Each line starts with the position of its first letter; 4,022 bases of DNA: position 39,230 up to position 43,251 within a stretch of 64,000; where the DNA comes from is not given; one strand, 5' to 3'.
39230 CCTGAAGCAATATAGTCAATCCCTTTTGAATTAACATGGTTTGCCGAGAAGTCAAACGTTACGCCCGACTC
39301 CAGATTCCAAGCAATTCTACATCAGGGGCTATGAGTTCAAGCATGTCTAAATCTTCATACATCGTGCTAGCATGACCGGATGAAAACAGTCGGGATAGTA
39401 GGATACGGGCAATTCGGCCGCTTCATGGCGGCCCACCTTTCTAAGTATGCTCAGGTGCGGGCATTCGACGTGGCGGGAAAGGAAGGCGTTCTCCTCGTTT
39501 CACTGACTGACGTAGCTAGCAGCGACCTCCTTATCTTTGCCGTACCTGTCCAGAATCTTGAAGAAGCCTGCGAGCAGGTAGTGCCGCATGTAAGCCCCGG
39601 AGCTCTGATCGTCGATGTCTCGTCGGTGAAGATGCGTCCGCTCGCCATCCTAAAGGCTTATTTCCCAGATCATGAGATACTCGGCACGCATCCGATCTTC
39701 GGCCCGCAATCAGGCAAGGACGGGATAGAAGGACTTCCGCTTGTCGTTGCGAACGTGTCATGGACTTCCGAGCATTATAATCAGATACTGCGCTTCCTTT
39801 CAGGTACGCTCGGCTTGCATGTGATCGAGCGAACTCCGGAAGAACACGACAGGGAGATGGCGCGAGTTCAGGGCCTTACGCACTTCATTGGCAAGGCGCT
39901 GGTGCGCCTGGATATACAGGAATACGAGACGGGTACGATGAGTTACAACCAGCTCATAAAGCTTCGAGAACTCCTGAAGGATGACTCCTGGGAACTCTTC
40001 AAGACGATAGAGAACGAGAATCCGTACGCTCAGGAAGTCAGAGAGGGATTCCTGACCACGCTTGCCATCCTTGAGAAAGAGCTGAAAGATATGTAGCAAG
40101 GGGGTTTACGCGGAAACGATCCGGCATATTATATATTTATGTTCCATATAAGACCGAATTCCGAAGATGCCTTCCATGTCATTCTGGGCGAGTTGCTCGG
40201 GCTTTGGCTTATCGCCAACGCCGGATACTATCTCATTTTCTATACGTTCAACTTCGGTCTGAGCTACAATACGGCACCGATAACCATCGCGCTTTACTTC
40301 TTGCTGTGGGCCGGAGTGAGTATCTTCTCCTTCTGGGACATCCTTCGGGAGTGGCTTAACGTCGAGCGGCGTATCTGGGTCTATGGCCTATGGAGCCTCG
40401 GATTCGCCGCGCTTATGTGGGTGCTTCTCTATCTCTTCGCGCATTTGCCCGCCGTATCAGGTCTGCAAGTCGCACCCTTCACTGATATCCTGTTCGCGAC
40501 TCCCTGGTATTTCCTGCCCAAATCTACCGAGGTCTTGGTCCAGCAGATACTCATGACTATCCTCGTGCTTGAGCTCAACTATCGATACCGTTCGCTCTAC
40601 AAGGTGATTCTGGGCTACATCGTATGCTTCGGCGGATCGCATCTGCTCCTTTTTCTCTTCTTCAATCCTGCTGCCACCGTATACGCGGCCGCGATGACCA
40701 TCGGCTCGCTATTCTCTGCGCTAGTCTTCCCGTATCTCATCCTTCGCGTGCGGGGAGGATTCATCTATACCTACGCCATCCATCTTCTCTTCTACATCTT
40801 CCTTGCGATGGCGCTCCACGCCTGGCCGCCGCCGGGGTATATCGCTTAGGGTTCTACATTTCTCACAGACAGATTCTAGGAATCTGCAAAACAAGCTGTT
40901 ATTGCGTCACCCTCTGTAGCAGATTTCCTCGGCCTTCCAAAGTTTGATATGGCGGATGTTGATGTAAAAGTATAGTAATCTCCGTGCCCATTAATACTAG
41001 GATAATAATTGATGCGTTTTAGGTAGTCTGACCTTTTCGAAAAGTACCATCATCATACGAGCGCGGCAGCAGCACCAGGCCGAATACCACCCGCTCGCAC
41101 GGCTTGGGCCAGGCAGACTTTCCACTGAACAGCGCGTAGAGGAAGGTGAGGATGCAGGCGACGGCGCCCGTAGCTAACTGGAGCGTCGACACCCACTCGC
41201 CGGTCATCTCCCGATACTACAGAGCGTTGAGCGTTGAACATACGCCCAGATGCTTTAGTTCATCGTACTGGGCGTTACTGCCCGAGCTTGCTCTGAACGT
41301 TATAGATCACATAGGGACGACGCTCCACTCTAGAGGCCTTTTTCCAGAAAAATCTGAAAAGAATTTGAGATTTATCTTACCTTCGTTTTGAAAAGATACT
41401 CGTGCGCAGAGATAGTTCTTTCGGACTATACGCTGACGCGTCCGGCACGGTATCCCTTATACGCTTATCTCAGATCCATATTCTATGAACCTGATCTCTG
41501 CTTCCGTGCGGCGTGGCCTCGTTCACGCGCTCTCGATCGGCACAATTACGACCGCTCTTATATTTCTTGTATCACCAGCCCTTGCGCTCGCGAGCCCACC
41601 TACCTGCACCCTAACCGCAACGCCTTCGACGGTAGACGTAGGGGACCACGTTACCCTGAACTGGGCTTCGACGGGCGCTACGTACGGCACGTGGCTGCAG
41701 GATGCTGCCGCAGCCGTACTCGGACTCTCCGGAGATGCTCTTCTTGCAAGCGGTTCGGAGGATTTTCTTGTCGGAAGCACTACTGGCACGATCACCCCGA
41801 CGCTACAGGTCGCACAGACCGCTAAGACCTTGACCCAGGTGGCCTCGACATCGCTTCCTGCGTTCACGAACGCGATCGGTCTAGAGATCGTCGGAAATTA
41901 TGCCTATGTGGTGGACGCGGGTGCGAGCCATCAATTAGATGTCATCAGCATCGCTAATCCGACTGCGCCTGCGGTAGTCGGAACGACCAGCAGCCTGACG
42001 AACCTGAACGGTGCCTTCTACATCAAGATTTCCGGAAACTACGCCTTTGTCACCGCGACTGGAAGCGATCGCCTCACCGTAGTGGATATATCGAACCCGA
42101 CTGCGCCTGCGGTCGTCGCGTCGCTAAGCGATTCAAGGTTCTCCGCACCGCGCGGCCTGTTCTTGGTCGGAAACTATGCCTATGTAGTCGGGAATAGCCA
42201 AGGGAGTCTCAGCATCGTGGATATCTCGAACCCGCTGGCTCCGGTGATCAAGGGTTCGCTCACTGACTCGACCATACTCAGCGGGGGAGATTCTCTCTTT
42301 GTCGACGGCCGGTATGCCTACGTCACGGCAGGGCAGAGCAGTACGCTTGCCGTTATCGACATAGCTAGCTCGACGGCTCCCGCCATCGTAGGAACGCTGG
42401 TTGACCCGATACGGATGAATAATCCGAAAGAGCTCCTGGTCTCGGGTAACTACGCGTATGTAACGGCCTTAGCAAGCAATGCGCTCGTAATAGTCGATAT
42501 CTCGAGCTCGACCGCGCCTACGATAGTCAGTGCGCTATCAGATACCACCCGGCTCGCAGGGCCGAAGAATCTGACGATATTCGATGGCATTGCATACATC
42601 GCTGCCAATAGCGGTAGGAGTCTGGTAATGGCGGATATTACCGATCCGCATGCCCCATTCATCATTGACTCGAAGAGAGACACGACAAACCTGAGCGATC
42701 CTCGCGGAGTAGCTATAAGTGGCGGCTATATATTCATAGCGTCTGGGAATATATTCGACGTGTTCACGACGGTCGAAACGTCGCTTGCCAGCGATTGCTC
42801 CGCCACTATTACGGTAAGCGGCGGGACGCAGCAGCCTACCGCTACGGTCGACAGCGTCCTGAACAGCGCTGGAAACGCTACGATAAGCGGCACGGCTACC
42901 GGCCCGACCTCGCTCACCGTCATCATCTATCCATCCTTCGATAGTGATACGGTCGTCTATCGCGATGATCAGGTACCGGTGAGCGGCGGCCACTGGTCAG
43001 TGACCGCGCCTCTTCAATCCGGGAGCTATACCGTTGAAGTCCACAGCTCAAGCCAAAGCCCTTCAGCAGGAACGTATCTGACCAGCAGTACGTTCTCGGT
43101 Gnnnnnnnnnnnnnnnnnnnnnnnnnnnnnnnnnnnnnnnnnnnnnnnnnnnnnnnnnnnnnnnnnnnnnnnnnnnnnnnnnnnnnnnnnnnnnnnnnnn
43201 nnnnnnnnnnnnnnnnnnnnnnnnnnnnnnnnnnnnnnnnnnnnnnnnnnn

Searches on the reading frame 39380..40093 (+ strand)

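Call 10: search_protein_families(library=pfam, proteins=[window:39380-40093:+])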
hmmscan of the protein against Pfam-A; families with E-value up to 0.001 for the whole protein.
window:39380-40093:+ (238 aa): 4 families
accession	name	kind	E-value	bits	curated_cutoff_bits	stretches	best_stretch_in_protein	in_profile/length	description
PF02153.23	PDH_N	-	2.1e-14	53.7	26.5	1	43-114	41-113/154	Prephenate dehydrogenase, nucleotide-binding domain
PF20463.3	PDH_C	-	4e-05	24.3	22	1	152-236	1-89/102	Prephenate dehydrogenase, dimerization domain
PF03807.23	F420_oxidored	-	0.00018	22.5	21.6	0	4-81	2-92/94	NADP oxidoreductase coenzyme F420-dependent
PF01210.29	NAD_Gly3P_dh_N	-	0.00051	20.5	23.1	0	45-80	67-102/158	NAD-dependent glycerol-3-phosphate dehydrogenase N-terminus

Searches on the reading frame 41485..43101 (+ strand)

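Call 28: search_protein_families(library=pfam, proteins=[window:41485-43101:+], max_evalue=0.00001)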
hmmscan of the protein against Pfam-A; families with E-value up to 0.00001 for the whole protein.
window:41485-43101:+ (539 aa): 1 family
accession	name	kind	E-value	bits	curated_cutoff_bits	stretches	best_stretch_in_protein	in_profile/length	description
PF08309.17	LVIVD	-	6.3e-38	128.3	20.2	3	180-213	7-39/42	LVIVD repeat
